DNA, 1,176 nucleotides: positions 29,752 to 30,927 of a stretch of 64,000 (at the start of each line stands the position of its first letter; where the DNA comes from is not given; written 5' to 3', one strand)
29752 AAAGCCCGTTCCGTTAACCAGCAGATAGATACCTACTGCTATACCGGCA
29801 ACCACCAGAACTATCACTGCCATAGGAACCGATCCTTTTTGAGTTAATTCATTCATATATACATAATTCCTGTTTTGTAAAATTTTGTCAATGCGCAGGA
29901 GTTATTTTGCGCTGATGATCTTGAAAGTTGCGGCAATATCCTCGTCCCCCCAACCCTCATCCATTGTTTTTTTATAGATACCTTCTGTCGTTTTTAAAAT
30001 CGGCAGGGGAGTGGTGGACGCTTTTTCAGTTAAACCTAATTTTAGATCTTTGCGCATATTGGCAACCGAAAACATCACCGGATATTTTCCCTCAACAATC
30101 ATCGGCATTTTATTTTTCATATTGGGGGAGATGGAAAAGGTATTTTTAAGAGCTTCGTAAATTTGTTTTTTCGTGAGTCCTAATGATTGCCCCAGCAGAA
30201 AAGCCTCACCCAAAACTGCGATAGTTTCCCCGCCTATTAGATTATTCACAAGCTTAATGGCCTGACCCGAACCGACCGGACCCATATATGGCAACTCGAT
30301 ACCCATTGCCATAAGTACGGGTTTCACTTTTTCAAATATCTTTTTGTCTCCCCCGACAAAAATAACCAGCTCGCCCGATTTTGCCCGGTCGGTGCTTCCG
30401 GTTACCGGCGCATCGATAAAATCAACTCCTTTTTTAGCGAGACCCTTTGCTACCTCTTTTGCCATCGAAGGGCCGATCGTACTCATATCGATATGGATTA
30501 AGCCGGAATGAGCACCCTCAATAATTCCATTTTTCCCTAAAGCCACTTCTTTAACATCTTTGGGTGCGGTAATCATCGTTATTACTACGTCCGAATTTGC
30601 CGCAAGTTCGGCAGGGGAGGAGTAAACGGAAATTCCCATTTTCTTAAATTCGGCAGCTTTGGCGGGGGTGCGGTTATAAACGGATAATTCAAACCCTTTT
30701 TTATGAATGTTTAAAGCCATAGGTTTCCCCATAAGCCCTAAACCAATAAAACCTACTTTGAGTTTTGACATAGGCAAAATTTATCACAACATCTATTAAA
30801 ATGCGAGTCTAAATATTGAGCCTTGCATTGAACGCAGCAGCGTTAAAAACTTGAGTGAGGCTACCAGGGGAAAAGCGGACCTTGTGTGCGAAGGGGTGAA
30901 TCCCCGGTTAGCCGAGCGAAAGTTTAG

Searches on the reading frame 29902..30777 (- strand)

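Call 77: search_protein_families(library=pfam, proteins=[window:29902-30777:-], max_evalue=0.01)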
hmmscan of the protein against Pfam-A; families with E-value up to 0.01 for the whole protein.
window:29902-30777:- (291 aa): 9 families
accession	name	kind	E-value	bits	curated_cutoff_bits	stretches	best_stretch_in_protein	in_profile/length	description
PF03446.21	NAD_binding_2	-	5e-53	179.8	21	1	7-163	1-157/161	NAD binding domain of 6-phosphogluconate dehydrogenase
PF14833.11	NAD_binding_11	-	3e-21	76.3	30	1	169-286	1-120/122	NAD-binding of NADP-dependent 3-hydroxyisobutyrate dehydrogenase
PF03807.23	F420_oxidored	-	3.7e-09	37.5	21.6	1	7-79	1-76/94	NADP oxidoreductase coenzyme F420-dependent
PF01488.26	Shikimate_DH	-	5e-07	30.3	24.3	1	4-97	11-110/138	Shikimate / quinate 5-dehydrogenase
PF02826.25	2-Hacid_dh_C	-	6e-07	29.5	25.1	1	4-74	35-104/178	D-isomer specific 2-hydroxyacid dehydrogenase, NAD binding domain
PF01408.29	GFO_IDH_MocA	-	3.2e-05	25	24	1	6-73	1-72/120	Oxidoreductase family, NAD-binding Rossmann fold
PF07991.19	KARI_N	-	0.00022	21.3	20.6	1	4-69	3-68/165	Acetohydroxy acid isomeroreductase, NADPH-binding domain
PF02737.24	3HCDH_N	-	0.0015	18.9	22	1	7-88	1-85/180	3-hydroxyacyl-CoA dehydrogenase, NAD binding domain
PF02558.23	ApbA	-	0.0035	17.4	22.2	1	9-63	2-55/150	Ketopantoate reductase PanE/ApbA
